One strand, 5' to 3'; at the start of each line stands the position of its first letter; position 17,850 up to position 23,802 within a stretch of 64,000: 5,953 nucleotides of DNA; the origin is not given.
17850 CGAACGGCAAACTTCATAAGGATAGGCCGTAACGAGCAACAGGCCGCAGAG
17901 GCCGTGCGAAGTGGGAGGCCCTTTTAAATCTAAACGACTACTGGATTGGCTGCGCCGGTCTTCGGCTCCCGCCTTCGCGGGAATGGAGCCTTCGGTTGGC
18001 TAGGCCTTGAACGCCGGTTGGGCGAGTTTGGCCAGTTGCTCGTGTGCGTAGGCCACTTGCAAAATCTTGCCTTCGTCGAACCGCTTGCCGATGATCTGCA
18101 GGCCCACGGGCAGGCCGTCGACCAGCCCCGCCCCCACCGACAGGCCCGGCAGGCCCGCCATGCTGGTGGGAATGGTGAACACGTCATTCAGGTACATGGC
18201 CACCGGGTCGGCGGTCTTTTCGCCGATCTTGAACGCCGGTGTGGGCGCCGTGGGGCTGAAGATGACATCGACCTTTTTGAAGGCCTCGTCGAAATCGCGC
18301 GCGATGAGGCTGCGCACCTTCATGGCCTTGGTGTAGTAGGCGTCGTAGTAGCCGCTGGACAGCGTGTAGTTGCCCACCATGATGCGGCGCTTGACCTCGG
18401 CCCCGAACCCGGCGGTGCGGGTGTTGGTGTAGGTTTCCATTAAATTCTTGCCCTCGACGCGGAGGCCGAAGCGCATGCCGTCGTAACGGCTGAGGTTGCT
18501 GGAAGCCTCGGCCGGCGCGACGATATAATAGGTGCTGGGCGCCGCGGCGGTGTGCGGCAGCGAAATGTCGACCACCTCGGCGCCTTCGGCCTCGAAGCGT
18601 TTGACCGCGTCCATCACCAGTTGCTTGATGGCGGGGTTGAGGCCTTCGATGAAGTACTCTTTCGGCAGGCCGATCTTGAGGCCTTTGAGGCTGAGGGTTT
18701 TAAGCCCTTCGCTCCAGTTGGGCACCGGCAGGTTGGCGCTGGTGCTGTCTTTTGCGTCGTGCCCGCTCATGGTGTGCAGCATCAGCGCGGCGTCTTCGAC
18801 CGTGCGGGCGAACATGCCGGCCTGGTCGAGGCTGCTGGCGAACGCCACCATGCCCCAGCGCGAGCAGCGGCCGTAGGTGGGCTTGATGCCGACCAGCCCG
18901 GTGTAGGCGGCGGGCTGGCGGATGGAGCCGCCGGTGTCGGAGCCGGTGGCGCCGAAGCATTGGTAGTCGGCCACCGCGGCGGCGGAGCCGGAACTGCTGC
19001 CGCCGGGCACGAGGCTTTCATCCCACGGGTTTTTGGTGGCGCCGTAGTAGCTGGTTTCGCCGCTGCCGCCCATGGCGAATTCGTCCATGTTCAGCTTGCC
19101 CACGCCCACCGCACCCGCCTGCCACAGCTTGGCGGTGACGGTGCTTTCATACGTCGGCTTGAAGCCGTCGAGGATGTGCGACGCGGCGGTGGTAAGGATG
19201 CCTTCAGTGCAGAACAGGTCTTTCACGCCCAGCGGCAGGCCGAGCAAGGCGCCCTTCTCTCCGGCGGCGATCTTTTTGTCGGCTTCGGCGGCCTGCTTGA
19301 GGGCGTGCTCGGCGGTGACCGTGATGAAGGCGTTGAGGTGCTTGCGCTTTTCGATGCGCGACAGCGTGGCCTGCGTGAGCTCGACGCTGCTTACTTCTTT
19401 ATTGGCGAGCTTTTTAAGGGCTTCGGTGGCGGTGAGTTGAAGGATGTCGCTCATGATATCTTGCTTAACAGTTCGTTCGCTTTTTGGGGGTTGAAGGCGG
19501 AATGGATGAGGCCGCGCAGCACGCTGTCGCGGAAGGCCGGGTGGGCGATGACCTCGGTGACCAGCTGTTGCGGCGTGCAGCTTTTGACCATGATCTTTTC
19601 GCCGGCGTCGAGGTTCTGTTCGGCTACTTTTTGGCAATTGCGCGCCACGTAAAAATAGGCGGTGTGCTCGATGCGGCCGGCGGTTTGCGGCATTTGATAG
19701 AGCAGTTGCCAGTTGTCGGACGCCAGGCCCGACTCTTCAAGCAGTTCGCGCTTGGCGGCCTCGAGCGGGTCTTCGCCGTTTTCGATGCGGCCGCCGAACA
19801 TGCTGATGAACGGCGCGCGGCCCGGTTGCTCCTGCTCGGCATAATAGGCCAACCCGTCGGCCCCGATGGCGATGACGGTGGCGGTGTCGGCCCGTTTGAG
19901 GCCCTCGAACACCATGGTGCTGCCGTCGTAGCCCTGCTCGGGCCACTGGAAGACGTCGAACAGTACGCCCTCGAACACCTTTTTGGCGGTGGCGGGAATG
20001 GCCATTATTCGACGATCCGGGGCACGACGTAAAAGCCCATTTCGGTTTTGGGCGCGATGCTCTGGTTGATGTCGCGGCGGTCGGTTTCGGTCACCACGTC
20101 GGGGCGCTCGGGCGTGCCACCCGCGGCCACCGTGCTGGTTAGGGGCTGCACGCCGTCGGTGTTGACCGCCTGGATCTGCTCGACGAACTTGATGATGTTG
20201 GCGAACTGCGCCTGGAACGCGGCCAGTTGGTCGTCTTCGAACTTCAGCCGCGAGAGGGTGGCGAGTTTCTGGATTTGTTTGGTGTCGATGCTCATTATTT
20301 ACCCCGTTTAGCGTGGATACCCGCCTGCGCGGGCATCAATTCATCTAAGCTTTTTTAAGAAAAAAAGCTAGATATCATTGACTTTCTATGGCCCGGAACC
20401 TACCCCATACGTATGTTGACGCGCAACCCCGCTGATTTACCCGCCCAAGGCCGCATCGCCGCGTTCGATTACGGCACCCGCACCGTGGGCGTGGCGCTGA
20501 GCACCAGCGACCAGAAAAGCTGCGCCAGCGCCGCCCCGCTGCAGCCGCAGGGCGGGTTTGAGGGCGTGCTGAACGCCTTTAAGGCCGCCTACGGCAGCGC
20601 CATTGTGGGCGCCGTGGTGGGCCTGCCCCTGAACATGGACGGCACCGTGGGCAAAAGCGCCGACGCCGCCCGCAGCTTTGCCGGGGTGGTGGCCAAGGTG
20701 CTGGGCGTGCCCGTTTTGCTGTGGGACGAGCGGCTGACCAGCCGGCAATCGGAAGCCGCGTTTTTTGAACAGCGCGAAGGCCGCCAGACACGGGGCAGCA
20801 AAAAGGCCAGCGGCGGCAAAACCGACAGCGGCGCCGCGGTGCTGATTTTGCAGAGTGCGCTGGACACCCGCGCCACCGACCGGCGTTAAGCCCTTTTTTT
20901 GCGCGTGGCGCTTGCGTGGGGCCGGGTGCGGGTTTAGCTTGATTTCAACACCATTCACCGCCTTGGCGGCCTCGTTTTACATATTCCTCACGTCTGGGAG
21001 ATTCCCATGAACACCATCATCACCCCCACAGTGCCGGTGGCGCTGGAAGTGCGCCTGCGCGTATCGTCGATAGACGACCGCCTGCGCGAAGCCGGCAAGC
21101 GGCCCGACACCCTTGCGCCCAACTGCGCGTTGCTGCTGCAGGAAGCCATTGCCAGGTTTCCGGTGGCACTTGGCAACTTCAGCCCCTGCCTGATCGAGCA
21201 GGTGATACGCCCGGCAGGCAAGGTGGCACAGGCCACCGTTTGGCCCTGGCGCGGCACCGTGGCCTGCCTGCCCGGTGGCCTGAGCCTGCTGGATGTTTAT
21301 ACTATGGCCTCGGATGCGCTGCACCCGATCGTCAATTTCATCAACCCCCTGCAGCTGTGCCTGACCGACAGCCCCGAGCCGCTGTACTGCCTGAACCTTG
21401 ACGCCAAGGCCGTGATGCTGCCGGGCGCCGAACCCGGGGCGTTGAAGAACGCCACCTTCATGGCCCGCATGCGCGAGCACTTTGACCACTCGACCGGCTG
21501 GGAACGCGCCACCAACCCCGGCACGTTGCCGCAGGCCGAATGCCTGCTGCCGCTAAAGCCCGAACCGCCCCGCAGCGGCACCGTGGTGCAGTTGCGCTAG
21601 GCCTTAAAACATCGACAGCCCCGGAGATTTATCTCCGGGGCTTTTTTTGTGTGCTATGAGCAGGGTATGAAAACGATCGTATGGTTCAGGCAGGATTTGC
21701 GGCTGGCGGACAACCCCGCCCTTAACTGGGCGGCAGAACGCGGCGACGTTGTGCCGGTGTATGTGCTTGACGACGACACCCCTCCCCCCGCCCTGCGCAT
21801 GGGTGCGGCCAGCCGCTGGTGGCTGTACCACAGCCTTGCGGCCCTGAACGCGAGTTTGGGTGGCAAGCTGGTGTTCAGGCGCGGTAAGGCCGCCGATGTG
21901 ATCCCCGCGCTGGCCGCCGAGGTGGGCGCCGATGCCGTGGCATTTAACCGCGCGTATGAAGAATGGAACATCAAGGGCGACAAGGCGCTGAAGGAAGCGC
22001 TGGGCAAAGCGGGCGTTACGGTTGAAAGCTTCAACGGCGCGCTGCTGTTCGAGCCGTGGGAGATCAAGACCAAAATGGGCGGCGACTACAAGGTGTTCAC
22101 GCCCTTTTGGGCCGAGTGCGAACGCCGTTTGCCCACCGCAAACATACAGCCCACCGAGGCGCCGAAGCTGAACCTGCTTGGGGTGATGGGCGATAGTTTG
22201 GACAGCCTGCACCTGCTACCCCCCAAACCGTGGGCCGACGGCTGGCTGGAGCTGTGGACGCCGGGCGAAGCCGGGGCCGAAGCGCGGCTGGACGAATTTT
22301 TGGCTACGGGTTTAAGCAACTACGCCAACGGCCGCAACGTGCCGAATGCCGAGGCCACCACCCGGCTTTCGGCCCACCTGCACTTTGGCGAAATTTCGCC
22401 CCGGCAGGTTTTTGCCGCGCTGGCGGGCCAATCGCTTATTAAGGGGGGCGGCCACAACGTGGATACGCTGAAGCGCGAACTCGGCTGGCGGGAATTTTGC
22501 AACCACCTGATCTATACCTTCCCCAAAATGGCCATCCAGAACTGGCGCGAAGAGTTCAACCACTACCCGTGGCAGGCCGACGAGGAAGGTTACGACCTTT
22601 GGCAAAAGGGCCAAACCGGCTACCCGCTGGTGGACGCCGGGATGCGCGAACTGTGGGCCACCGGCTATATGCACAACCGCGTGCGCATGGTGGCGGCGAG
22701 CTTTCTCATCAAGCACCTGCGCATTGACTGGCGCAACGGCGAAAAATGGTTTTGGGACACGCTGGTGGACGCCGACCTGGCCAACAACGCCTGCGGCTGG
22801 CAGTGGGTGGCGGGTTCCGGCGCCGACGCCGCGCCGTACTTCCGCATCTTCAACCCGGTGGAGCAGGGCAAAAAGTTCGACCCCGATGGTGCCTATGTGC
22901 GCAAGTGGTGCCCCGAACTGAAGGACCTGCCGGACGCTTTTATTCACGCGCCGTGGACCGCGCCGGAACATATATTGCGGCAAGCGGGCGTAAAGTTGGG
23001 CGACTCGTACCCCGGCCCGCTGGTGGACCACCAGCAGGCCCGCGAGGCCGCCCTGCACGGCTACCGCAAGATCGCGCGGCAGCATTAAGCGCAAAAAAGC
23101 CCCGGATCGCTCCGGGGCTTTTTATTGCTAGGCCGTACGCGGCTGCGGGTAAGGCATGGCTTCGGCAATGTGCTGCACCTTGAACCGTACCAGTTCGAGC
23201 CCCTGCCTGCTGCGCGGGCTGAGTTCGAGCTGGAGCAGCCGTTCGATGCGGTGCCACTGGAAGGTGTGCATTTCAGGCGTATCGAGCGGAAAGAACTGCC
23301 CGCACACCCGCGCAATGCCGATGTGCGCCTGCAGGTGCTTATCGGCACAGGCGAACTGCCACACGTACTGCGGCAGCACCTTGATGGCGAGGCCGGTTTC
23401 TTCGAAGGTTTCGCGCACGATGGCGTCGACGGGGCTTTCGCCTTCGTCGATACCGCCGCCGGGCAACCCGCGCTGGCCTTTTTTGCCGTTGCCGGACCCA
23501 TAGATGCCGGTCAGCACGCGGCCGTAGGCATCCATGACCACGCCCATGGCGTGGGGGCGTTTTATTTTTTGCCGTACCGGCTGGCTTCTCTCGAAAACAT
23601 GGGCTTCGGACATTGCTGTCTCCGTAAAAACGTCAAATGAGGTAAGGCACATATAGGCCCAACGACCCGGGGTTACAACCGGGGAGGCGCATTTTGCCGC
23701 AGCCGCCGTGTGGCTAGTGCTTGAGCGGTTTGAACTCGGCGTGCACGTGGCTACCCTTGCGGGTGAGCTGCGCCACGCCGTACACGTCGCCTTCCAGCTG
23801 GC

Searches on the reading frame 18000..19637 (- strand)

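Call 15: search_protein_families(library=pfam, proteins=[window:18000-19637:-], max_evalue=0.001)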
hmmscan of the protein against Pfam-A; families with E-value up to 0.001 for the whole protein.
window:18000-19637:- (545 aa): 1 family
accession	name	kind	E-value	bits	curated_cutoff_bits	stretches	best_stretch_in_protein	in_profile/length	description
PF01425.27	Amidase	-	5.1e-154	514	27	1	86-526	1-445/445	Amidase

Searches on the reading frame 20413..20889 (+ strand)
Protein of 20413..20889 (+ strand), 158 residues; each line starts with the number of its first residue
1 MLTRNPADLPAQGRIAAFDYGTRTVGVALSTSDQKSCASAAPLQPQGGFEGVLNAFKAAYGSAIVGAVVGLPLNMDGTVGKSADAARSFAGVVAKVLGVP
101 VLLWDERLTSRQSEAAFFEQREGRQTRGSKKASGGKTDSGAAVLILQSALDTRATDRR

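Call 75: search_protein_families(library=pfam, proteins=[window:20413-20889:+], max_evalue=0.001)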
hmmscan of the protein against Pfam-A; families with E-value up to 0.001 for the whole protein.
window:20413-20889:+ (158 aa): 1 family
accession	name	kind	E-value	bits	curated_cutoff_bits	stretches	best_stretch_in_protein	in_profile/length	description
PF03652.20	RuvX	-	1e-26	94.3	29.2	1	14-151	2-133/134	Holliday junction resolvase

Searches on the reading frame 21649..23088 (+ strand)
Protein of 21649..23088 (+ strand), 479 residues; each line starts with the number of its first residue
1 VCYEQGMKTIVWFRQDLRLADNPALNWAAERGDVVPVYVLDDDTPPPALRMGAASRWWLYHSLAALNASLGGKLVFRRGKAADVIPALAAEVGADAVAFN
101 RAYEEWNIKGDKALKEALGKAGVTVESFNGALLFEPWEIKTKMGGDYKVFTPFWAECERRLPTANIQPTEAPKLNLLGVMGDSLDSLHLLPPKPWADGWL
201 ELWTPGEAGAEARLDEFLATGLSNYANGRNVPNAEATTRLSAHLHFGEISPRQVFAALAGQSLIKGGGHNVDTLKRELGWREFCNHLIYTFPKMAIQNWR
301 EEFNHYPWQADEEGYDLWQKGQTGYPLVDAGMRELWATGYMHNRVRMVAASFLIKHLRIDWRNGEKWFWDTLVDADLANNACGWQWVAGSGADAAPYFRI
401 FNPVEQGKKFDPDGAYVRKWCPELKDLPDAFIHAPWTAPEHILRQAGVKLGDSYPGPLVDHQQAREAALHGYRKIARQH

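Call 13: search_protein_families(library=pfam, proteins=[window:21649-23088:+], max_evalue=0.001)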
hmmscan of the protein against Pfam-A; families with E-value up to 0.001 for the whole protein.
window:21649-23088:+ (479 aa): 2 families
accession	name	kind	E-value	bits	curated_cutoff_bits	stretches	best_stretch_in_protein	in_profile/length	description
PF03441.19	FAD_binding_7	-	2.1e-89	298.8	27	1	276-473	3-202/203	FAD binding domain of DNA photolyase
PF00875.24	DNA_photolyase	-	2.3e-51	174.4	26.6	1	9-171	1-162/164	DNA photolyase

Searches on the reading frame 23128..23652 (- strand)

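Call 16: search_protein_families(library=ncbifam, proteins=[window:23128-23652:-], max_evalue=0.01)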
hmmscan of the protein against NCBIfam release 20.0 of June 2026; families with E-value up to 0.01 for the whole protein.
window:23128-23652:- (174 aa): 14 families
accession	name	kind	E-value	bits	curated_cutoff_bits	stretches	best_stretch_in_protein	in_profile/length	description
NF041652.1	Nud_hyd_Dein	equivalog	9.6e-09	35.6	200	1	35-93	16-77/152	Nudix hydrolase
NF006530.0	PRK08999.1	equivalog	5.5e-08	32.2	245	1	35-148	9-121/315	Nudix family hydrolase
NF001938.0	PRK00714.1-5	equivalog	1.2e-06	28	116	1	38-89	19-75/172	RNA pyrophosphohydrolase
TIGR00586.1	mutt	equivalog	1.6e-06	28.2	97.9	1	35-123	8-98/129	8-oxo-dGTP diphosphatase MutT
TIGR02705.1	nudix_YtkD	equivalog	4.6e-06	26.3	154.4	1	61-106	45-91/156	RNA deprotection pyrophosphohydrolase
NF001936.0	PRK00714.1-3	equivalog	1.6e-05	24.8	118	1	32-96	7-73/155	RNA pyrophosphohydrolase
NF008044.0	PRK10776.1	equivalog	5.3e-05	23.1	148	1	55-107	27-80/130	8-oxo-dGTP diphosphatase MutT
NF001935.0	PRK00714.1-2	equivalog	0.00012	21.6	259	1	63-90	35-62/183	RNA pyrophosphohydrolase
NF001934.0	PRK00714.1-1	equivalog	0.00018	21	241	1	62-91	34-63/176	RNA pyrophosphohydrolase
NF008736.0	PRK11762.1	equivalog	0.00045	19.8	169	1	45-113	61-127/186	ADP compounds hydrolase NudE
NF001937.0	PRK00714.1-4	equivalog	0.00083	19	139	1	39-90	15-62/161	RNA pyrophosphohydrolase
TIGR00052.1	TIGR00052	subfamily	0.0013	18.3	79.55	1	59-94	80-115/188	nudix-type nucleoside diphosphatase, YffH/AdpP family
NF012016.0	PRK15472.1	equivalog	0.0027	17.4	95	1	58-101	30-73/141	nucleoside triphosphatase NudI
NF007834.0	PRK10546.1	equivalog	0.0034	17.2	156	1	39-146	10-116/135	pyrimidine (deoxy)nucleoside triphosphate diphosphatase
